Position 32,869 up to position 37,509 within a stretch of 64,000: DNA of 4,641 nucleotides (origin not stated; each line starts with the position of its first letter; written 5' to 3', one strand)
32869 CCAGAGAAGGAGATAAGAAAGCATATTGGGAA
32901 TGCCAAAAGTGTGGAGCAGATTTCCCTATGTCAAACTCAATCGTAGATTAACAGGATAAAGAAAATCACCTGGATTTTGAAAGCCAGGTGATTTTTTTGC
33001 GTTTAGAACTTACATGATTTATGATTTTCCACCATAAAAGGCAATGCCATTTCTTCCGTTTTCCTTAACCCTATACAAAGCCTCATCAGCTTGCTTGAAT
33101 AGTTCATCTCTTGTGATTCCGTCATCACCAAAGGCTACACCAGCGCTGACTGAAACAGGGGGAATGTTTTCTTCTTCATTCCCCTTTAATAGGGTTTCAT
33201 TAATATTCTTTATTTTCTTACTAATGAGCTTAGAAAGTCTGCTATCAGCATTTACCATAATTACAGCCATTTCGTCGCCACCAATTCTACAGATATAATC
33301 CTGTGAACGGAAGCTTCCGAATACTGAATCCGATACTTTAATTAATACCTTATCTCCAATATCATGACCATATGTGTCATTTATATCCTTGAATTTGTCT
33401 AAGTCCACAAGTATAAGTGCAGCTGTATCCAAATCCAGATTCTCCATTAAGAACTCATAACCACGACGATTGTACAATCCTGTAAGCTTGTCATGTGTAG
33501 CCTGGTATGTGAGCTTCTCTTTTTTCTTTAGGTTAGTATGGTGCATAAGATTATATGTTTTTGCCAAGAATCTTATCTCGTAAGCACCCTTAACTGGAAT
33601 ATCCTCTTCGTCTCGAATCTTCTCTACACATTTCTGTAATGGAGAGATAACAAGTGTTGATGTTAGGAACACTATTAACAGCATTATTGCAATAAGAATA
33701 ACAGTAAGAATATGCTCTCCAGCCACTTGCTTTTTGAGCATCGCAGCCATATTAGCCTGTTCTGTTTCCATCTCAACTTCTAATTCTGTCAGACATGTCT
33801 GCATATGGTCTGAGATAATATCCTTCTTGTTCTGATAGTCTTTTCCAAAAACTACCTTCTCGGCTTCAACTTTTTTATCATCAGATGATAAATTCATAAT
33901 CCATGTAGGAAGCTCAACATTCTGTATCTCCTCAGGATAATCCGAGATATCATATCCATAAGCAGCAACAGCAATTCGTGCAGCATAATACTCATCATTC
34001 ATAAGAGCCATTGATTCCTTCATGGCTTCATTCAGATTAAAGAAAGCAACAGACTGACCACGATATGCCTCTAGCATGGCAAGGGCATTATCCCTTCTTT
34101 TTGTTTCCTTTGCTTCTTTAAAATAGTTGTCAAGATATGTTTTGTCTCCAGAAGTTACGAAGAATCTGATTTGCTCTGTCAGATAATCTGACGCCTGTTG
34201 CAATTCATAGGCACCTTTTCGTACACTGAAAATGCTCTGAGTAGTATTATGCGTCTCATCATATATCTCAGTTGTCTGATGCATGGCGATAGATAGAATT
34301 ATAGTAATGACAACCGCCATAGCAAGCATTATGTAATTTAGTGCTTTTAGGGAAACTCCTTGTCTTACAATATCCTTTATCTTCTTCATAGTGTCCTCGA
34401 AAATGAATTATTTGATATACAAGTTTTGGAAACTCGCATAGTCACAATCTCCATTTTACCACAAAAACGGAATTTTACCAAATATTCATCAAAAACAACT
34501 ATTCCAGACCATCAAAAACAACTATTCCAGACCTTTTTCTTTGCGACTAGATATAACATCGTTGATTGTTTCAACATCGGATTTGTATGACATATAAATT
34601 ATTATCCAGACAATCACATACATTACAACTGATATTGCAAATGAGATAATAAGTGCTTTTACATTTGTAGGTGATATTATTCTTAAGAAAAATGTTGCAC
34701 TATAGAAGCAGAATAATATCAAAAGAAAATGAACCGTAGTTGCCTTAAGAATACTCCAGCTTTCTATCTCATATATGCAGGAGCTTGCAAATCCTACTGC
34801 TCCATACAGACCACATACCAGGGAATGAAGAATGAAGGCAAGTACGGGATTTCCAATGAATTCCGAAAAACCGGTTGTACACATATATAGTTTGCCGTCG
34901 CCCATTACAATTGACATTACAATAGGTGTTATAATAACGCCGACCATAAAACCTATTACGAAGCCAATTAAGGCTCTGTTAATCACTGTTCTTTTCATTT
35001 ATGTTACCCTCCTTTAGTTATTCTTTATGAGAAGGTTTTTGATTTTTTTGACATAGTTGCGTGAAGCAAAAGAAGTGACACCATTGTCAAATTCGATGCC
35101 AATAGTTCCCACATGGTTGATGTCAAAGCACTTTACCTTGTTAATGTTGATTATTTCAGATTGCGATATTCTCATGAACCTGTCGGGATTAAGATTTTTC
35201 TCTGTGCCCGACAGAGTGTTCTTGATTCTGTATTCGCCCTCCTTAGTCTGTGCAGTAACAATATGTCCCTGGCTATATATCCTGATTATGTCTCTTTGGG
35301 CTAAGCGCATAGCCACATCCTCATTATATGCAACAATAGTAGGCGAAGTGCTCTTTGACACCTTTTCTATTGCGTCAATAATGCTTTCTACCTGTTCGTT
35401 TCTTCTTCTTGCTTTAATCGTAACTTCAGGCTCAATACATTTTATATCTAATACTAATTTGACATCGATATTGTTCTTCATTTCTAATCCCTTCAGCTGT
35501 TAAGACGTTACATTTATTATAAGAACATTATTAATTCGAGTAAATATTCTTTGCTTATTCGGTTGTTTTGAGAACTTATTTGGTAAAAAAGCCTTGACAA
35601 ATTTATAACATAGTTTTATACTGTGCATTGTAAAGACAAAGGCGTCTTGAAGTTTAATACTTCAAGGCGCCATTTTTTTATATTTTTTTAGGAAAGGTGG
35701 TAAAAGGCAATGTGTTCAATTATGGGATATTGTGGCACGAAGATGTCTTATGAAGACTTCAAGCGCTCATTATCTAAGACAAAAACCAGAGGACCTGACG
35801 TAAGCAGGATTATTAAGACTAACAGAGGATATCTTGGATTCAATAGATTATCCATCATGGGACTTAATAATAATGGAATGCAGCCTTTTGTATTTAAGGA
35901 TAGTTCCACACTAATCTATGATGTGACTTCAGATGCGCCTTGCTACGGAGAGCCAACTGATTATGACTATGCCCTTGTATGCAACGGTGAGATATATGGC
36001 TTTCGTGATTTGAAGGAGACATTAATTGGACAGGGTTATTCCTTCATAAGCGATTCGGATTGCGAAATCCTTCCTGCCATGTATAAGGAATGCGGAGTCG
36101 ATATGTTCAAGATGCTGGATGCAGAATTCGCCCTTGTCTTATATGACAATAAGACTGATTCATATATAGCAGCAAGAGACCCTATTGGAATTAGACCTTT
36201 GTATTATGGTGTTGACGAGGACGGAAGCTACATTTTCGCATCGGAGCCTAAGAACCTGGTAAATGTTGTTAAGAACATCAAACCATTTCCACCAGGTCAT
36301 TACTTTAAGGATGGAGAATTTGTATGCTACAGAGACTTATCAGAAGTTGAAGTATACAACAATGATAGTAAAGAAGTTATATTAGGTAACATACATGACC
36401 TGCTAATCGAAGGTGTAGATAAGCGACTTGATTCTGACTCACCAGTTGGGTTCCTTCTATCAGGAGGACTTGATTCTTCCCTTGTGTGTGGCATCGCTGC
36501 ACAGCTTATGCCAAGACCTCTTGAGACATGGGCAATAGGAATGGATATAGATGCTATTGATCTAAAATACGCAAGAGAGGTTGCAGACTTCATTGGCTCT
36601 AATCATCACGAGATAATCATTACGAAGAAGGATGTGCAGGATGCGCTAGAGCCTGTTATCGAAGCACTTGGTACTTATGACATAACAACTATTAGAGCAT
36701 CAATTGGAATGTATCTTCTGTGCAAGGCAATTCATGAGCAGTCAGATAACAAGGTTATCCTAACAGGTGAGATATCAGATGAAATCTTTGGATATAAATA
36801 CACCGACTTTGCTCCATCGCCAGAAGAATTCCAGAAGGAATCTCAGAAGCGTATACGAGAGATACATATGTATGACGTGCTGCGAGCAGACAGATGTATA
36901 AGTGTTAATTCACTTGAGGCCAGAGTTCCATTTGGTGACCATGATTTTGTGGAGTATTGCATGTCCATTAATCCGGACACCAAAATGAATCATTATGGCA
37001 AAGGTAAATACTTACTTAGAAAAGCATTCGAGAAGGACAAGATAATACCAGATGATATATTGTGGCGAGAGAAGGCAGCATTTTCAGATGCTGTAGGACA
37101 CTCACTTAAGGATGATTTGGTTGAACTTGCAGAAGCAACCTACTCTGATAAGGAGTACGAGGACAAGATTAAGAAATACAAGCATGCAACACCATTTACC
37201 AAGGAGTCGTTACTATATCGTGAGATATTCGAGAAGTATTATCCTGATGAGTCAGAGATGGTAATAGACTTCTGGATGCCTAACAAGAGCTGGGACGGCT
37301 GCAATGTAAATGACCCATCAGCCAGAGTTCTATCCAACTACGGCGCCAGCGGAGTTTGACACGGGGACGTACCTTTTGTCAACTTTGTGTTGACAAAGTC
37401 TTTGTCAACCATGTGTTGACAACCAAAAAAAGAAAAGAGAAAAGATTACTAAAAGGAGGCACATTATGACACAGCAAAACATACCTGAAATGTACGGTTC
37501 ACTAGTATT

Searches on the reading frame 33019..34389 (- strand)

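Call 21: search_protein_families(library=pfam, proteins=[window:33019-34389:-])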
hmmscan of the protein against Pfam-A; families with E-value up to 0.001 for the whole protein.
window:33019-34389:- (456 aa): 1 family
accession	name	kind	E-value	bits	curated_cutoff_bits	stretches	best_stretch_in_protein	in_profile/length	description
PF00990.26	GGDEF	-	2.9e-35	121.8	23.8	1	297-447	1-160/161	Diguanylate cyclase, GGDEF domain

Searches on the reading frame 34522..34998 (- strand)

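Call 21: search_protein_families(library=pfam, proteins=[window:34522-34998:-])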
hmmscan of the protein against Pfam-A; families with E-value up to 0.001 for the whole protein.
window:34522-34998:- (158 aa): 2 families
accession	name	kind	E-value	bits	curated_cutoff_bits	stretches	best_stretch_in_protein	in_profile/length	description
PF11457.13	DUF3021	-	1.5e-20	74.1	24.7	1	7-149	2-130/130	Protein of unknown function (DUF3021)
PF12679.13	ABC2_membrane_2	-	0.00065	19.5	27.2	1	46-135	116-204/283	ABC-2 family transporter protein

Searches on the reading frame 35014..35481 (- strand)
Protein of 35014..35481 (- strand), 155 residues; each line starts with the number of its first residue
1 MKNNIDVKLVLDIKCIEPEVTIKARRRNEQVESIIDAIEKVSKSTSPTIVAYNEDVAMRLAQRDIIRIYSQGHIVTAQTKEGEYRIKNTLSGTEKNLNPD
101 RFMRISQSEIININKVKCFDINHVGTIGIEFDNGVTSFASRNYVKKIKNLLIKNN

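Call 21: search_protein_families(library=pfam, proteins=[window:35014-35481:-])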
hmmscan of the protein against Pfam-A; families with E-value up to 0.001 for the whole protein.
window:35014-35481:- (155 aa): 1 family
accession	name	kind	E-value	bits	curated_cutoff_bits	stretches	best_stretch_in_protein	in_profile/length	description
PF04397.21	LytTR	-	6.2e-20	71.7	22.6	1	59-151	5-97/98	LytTr DNA-binding domain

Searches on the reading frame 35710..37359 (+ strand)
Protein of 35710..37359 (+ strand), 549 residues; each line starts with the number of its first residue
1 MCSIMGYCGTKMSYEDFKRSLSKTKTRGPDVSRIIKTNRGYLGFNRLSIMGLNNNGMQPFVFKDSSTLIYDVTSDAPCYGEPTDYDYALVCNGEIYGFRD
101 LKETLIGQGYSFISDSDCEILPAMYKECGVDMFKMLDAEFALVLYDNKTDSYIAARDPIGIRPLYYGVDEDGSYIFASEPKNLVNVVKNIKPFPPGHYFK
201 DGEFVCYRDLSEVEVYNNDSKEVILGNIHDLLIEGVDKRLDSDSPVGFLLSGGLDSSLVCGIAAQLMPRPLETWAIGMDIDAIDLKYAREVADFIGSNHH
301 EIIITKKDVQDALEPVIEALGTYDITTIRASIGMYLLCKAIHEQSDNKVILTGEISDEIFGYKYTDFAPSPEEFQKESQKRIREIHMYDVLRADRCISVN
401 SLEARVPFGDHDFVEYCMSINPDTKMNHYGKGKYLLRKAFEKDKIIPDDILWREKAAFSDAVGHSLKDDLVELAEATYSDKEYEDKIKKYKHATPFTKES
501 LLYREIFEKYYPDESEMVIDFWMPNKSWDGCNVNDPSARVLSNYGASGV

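Call 20: search_protein_families(library=pfam, proteins=[window:35710-37359:+])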
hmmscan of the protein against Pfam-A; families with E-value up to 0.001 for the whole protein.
window:35710-37359:+ (549 aa): 4 families
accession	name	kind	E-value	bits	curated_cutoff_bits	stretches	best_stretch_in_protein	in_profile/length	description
PF00733.27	Asn_synthase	-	4.4e-72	244.1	21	2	228-364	2-137/354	Asparagine synthase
PF13537.11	GATase_7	-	4.1e-30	104.8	25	1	82-184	19-122/123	Glutamine amidotransferase domain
PF13522.11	GATase_6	-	1.3e-25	90.3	27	1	29-179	1-130/130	Glutamine amidotransferase domain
PF12481.13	DUF3700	-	1.6e-09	38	27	1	132-201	125-195/228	Aluminium induced protein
